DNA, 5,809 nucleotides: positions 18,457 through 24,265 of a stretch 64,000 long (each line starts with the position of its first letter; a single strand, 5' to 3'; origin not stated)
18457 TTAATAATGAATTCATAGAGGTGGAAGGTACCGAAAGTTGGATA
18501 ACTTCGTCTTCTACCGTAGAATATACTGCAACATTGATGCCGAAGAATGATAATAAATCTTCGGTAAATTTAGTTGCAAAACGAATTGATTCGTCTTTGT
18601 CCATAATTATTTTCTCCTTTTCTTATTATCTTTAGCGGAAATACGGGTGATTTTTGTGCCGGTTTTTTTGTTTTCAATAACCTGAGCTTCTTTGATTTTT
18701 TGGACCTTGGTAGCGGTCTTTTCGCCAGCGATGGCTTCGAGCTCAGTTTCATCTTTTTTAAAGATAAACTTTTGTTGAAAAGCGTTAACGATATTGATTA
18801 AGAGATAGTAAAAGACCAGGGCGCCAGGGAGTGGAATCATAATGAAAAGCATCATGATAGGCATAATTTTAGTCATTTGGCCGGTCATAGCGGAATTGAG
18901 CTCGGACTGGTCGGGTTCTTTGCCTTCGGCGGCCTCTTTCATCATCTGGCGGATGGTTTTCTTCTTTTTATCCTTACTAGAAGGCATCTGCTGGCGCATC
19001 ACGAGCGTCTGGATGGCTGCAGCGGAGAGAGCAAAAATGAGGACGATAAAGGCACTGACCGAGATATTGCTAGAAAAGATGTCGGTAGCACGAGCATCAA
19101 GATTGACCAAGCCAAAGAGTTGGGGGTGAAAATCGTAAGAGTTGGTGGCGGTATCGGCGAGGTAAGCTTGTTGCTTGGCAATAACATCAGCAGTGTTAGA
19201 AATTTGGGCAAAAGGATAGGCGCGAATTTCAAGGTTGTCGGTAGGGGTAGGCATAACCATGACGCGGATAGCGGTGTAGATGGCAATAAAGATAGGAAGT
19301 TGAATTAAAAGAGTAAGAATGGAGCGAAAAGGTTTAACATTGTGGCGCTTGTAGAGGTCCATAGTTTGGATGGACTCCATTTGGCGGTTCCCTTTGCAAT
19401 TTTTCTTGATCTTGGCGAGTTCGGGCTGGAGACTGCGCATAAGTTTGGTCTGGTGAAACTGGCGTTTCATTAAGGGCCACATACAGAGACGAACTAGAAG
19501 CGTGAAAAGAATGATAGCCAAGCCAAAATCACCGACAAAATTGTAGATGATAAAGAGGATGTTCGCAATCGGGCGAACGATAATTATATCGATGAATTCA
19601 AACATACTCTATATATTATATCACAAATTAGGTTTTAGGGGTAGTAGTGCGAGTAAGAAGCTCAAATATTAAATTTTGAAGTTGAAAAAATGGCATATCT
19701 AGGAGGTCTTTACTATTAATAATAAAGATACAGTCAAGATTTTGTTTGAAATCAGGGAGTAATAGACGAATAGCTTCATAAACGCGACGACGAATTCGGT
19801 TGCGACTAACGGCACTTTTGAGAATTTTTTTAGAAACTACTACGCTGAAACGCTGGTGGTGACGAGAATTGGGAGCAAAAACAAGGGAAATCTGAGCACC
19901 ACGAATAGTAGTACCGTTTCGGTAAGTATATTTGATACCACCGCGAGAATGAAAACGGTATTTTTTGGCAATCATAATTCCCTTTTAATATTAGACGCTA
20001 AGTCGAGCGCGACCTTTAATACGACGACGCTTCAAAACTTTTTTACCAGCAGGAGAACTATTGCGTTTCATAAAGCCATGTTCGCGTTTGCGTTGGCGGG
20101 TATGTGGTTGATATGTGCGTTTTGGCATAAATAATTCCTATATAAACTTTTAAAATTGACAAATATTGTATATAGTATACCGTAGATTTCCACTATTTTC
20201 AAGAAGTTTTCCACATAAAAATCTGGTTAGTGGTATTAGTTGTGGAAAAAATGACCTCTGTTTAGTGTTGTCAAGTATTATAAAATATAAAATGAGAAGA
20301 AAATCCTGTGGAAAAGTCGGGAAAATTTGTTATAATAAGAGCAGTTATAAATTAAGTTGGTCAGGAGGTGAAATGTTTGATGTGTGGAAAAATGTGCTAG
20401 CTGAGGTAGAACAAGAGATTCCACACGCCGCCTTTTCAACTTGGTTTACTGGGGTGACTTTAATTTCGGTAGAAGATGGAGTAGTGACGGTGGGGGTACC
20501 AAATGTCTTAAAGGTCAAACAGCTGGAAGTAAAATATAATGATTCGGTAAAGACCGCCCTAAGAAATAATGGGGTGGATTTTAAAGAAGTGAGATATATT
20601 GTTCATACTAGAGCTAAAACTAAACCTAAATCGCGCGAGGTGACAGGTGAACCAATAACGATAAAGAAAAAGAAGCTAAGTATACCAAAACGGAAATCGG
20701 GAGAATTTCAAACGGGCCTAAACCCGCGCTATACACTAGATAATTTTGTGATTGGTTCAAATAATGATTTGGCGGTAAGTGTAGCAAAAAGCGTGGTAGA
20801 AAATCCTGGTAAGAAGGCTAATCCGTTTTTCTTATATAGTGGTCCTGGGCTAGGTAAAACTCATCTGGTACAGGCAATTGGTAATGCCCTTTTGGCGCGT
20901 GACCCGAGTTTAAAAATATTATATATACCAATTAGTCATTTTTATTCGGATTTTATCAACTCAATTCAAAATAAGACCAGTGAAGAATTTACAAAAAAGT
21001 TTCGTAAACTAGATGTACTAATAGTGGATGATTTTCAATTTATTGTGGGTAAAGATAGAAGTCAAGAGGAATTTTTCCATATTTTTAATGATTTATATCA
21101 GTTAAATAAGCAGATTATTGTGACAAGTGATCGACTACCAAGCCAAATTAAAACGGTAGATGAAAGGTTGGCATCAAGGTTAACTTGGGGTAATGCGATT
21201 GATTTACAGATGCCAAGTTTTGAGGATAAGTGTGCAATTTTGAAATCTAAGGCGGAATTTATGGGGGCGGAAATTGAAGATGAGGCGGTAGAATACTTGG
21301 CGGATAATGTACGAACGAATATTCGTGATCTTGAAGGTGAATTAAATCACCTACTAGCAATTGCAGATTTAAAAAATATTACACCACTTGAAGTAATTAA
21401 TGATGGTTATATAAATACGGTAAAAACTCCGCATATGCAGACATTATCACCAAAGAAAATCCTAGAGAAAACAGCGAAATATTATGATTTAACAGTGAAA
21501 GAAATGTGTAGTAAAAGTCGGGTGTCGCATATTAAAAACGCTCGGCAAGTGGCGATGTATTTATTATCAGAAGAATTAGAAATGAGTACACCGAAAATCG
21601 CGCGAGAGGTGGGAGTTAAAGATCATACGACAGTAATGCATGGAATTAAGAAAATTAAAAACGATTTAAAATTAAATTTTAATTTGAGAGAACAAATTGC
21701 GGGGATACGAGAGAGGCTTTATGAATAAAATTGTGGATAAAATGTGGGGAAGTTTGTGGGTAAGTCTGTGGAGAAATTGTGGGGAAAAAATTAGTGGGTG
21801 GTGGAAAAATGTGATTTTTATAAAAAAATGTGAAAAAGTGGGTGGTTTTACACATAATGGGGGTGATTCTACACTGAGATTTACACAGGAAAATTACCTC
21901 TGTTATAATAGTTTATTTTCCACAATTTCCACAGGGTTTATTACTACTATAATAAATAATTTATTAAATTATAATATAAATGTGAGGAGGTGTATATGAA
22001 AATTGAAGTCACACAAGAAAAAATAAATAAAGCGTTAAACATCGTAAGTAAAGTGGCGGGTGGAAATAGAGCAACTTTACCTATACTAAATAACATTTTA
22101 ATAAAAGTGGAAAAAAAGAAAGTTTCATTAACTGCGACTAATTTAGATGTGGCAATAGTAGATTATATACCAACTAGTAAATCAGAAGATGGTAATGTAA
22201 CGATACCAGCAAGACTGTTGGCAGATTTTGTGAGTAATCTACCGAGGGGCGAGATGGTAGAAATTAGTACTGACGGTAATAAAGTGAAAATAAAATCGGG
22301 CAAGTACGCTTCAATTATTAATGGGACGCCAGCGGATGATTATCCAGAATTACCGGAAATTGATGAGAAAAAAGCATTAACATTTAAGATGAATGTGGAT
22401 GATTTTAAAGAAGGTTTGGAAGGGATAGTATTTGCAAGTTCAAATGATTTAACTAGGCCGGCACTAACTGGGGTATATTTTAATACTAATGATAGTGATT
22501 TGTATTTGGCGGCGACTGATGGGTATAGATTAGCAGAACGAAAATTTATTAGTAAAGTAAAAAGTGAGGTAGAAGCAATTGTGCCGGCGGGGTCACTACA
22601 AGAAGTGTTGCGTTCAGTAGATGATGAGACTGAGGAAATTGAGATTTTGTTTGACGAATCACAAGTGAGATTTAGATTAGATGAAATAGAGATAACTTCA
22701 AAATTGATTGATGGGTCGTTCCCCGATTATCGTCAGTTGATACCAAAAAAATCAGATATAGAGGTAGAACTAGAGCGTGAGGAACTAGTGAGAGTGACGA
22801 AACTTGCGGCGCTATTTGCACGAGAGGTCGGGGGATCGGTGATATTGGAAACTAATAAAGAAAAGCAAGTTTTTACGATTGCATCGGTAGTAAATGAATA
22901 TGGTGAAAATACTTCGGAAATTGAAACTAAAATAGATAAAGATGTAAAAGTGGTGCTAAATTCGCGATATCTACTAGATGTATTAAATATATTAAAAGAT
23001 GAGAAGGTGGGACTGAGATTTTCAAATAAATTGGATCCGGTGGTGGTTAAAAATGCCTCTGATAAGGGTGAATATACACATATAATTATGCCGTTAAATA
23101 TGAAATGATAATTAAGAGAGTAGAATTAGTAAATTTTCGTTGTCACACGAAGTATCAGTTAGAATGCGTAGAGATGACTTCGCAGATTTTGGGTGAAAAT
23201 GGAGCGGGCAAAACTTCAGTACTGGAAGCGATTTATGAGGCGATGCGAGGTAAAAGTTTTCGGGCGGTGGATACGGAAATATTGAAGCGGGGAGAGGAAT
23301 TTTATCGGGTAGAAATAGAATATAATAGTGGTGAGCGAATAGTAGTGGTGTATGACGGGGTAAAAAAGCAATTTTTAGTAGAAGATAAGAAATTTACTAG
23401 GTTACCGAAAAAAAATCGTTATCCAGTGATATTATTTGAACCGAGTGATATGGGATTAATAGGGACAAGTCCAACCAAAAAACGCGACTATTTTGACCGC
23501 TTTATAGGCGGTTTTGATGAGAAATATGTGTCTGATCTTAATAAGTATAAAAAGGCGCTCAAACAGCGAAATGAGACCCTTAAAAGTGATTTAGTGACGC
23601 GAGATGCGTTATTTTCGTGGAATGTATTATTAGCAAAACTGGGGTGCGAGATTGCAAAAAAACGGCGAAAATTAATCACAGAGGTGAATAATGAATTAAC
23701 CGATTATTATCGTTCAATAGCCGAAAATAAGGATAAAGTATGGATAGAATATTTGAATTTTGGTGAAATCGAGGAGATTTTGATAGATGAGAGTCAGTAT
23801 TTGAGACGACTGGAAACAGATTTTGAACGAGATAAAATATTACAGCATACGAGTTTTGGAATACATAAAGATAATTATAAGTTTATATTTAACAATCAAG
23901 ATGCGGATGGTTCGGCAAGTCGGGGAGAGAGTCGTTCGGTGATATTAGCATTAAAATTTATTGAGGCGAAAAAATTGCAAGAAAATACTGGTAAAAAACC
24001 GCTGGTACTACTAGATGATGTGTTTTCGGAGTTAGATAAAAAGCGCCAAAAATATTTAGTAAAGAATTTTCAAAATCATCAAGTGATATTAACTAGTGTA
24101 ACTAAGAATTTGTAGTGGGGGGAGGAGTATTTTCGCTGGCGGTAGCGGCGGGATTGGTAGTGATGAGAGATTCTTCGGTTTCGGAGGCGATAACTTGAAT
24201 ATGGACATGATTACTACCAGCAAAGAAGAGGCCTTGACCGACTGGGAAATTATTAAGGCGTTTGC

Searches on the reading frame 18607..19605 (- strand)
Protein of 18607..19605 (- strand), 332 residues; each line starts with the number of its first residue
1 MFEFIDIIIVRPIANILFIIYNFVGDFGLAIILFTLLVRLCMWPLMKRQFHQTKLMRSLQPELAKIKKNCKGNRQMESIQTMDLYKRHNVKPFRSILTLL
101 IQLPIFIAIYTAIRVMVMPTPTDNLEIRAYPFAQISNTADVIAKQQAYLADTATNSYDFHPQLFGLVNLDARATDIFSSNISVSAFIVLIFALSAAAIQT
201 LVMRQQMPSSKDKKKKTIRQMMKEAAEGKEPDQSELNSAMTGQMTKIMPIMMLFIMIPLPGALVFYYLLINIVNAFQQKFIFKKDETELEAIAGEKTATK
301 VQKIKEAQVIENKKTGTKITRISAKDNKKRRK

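Call 43: search_protein_families(library=pfam, proteins=[window:18607-19605:-], max_evalue=0.001)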
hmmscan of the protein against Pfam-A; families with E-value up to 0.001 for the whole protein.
window:18607-19605:- (332 aa): 1 family
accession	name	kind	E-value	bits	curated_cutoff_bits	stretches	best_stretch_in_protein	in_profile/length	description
PF02096.25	60KD_IMP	-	4.3e-37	128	35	1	27-281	1-161/163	60Kd inner membrane protein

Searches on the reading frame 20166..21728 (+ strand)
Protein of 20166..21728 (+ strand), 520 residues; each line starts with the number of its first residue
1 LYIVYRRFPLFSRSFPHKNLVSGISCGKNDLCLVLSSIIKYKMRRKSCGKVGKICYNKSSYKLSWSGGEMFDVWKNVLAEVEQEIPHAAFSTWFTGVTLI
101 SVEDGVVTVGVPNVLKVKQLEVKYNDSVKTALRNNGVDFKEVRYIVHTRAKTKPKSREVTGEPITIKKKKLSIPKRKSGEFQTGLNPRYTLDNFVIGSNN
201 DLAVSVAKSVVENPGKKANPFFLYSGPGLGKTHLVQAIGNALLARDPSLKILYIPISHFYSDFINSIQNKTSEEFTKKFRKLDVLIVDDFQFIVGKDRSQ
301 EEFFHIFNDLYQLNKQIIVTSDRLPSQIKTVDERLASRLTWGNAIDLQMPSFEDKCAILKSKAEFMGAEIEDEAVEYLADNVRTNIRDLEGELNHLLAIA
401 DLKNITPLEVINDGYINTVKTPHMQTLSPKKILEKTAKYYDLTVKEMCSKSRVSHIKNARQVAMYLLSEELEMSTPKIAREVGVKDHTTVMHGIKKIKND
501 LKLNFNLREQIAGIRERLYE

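Call 44: search_protein_families(library=pfam, proteins=[window:20166-21728:+], max_evalue=0.001)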
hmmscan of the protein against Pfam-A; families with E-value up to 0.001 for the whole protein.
window:20166-21728:+ (520 aa): 5 families
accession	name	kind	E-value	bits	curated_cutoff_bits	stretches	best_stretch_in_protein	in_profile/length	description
PF00308.24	Bac_DnaA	-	3.1e-60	203.4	23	1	185-345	1-161/162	Bacterial DnaA ATPAse domain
PF08299.17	Bac_DnaA_C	-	2.2e-23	82.5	31.5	1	430-497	2-69/69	Bacterial dnaA protein helix-turn-helix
PF11638.13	DnaA_N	-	6.6e-10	39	24.6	1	73-133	3-64/65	DnaA N-terminal domain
PF01695.23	IstB_IS21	-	7.3e-08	32.6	24.1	1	221-323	95-194/238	IstB-like ATP binding protein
PF00004.35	AAA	-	2.3e-06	28.5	21.2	1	222-328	2-111/131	ATPase family associated with various cellular activities (AAA)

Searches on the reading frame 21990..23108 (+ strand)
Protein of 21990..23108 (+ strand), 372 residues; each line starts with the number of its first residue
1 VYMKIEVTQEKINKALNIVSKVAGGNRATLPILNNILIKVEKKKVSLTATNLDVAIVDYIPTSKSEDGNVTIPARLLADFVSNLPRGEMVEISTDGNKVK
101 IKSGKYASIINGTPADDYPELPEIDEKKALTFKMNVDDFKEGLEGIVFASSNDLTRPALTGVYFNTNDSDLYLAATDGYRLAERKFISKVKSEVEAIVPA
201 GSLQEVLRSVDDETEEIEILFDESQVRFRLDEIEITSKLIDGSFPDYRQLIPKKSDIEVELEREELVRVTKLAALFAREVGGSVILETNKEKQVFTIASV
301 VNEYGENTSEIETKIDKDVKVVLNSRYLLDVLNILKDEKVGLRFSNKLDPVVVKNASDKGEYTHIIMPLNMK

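Call 43: search_protein_families(library=pfam, proteins=[window:21990-23108:+], max_evalue=0.001)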
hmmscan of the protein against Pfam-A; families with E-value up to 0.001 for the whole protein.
window:21990-23108:+ (372 aa): 3 families
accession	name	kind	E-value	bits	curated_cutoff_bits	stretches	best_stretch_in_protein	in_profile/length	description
PF00712.24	DNA_pol3_beta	-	7.6e-36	123.3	24.4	2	3-122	1-120/120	DNA polymerase III beta subunit, N-terminal domain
PF02767.21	DNA_pol3_beta_2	-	1.1e-34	119.6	27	2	134-246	2-116/116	DNA polymerase III beta subunit, central domain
PF02768.20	DNA_pol3_beta_3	-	9.2e-16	58.2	27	1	248-369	1-120/121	DNA polymerase III beta subunit, C-terminal domain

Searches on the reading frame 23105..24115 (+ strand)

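Call 43: search_protein_families(library=pfam, proteins=[window:23105-24115:+], max_evalue=0.001)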
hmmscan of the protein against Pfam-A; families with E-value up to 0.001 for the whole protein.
window:23105-24115:+ (336 aa): 5 families
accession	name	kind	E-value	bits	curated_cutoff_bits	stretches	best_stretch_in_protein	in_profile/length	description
PF02463.25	SMC_N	-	5e-13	49.4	40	1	3-335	2-200/220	RecF/RecN/SMC N terminal domain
PF13175.12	AAA_15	-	2.6e-08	34.3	32.1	1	1-224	1-150/374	AAA ATPase domain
PF13476.12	AAA_23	-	1.3e-06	29.6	27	1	5-202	1-197/201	AAA domain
PF13304.12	AAA_21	-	0.0001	22.9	27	0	28-331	4-297/304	AAA domain, putative AbiEii toxin, Type IV TA system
PF00005.33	ABC_tran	-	0.00016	22.7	25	0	26-74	14-64/137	ABC transporter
